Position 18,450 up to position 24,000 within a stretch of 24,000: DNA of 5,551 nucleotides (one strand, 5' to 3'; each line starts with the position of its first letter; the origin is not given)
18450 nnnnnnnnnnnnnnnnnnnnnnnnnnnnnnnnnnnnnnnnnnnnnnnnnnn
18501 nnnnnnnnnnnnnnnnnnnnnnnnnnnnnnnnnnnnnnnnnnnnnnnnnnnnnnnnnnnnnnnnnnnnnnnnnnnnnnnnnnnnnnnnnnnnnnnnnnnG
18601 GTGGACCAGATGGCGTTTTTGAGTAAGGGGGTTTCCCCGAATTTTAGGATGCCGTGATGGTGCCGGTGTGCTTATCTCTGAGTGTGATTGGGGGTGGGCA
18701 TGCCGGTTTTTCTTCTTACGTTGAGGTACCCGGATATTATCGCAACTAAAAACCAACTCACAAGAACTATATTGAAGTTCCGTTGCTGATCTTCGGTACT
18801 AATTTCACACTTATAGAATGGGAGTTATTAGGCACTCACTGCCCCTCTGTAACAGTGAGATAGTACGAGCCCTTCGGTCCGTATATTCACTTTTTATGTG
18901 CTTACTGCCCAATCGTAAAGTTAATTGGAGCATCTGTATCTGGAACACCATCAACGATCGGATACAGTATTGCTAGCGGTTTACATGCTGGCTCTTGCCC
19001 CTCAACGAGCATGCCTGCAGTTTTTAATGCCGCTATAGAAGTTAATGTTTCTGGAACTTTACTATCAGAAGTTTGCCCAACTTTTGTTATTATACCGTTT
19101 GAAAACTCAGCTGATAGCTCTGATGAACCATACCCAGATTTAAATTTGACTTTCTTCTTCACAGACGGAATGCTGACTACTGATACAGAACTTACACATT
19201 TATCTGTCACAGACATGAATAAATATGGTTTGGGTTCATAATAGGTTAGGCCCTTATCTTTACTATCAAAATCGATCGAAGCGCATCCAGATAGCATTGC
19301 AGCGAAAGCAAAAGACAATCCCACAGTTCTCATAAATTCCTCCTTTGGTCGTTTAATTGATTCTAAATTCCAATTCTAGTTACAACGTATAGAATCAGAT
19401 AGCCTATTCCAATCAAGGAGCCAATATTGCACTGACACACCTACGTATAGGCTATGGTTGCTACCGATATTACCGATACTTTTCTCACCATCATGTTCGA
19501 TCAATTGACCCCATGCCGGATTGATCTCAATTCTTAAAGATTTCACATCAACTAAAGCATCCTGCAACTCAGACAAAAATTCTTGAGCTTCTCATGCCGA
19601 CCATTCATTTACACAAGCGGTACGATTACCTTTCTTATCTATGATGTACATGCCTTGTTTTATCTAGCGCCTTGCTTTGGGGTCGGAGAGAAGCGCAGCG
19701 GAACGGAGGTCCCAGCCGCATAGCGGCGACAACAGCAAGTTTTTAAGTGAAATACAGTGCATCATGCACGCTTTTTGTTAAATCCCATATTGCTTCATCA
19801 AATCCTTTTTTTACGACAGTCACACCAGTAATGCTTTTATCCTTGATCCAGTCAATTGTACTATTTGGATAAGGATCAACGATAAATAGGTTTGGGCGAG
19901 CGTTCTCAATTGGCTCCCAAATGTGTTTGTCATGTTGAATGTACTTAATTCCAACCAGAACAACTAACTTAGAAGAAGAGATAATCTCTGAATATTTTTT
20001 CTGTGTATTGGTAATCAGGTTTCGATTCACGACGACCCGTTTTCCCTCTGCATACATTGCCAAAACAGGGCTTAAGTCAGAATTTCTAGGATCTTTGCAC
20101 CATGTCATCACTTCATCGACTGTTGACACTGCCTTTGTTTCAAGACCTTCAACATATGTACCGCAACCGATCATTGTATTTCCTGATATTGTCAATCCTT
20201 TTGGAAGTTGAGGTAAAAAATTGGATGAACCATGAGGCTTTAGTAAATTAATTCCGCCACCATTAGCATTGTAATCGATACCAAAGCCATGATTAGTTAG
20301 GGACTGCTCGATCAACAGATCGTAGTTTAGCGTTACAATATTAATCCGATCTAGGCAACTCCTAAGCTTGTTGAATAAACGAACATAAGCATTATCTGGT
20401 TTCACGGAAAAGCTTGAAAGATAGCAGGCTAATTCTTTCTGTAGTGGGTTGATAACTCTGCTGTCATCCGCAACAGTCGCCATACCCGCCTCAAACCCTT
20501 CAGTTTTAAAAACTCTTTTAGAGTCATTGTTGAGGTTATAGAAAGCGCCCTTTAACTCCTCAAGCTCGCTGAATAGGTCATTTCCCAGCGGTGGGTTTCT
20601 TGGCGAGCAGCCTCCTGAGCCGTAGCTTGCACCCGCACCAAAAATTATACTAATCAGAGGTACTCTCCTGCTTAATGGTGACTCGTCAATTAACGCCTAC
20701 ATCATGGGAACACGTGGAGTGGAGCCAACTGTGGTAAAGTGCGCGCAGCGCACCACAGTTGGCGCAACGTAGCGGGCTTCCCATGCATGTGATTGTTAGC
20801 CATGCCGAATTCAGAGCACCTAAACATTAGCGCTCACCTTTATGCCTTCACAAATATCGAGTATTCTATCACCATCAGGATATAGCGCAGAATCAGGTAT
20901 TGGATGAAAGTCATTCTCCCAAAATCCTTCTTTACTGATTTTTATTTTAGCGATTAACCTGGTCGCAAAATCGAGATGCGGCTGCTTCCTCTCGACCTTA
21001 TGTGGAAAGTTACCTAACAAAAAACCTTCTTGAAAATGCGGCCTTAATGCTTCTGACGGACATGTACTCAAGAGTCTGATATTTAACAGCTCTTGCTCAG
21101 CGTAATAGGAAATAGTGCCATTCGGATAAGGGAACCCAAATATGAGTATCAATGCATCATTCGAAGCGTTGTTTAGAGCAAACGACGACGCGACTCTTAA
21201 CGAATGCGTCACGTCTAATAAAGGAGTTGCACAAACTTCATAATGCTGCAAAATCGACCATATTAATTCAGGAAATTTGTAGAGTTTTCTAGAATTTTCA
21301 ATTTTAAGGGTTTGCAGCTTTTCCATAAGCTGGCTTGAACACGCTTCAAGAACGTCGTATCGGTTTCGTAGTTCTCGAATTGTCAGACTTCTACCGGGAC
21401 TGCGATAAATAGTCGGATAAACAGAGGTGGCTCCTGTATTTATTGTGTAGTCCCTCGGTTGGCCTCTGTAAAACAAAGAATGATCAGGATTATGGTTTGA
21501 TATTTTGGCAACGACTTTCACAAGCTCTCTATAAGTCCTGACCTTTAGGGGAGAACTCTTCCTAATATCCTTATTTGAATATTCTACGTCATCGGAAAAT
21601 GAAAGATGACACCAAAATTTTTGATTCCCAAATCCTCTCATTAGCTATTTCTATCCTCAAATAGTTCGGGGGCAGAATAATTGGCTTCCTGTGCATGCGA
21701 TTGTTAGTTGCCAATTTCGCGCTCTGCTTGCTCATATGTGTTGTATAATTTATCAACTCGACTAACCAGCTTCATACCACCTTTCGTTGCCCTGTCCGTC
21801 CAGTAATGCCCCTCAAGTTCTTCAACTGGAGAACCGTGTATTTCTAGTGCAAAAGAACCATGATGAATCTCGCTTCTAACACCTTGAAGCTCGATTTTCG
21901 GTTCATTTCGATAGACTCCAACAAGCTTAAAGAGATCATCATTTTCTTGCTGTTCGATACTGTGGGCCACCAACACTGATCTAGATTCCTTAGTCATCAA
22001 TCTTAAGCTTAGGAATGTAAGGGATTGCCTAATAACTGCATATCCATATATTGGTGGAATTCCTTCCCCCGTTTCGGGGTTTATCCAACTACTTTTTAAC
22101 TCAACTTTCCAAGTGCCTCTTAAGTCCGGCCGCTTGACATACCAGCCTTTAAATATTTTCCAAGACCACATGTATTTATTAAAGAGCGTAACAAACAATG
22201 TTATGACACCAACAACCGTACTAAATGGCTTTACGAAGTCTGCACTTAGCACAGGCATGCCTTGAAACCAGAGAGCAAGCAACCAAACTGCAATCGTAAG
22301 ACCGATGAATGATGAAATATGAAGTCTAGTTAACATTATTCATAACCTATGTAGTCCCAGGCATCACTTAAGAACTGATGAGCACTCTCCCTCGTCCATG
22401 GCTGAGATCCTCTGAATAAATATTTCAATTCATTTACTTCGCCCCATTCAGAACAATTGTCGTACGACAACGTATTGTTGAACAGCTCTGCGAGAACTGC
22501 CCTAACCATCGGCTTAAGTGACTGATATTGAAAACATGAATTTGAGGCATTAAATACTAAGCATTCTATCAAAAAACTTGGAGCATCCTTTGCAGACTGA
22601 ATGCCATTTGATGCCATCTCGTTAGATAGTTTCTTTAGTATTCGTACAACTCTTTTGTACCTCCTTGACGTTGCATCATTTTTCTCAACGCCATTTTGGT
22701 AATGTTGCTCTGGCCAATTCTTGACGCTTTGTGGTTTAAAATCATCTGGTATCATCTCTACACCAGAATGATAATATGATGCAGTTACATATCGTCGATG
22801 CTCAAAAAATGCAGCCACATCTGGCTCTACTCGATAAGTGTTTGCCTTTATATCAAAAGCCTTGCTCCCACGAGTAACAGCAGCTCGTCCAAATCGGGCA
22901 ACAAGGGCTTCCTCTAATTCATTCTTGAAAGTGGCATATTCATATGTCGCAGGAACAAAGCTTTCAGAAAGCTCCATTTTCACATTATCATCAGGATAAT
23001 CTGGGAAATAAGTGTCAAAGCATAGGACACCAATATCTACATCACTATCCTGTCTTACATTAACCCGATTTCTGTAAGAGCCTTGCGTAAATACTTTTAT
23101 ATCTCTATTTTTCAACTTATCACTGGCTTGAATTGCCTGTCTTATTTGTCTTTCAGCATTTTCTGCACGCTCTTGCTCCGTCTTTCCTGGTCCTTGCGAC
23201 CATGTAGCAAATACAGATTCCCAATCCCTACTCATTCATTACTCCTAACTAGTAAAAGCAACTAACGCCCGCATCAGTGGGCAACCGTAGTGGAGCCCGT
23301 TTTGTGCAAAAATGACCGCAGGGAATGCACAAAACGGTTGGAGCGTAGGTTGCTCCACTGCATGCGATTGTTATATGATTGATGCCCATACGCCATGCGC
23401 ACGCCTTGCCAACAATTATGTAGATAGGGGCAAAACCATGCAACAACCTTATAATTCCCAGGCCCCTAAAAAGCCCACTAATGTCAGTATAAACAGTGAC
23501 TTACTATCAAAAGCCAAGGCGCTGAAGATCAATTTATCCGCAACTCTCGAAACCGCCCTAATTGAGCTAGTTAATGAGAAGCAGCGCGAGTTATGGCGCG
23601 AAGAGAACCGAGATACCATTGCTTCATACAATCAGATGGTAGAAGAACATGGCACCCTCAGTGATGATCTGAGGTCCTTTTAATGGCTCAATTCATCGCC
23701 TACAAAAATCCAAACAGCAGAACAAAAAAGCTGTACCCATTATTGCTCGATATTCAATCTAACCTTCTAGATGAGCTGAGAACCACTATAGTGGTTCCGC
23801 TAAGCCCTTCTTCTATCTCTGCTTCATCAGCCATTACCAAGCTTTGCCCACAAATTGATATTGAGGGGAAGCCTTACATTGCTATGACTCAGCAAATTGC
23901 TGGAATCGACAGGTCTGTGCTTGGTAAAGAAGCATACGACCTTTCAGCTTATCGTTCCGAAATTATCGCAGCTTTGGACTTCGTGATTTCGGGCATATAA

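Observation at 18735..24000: The AT-rich block is organised as integron cassettes bounded by one family of ~115-bp attC-like palindromes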

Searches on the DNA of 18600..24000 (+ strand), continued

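Call 39: search_rna_families(source=window, start=18600, end=24000, threshold=evalue, max_evalue=1)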
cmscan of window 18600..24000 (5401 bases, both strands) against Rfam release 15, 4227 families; matches with E-value up to 1: 2.
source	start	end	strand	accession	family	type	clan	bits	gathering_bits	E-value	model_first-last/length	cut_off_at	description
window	21535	21603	-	RF02109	DLEU2_5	Gene; lncRNA;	-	26.2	40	0.26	1-84/84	no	Deleted in lymphocytic leukemia 2 conserved region 5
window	23065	23136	+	RF04249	mir-310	Gene; miRNA;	CL00137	21.8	48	0.36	1-74/74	no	mir-310 microRNA precursor family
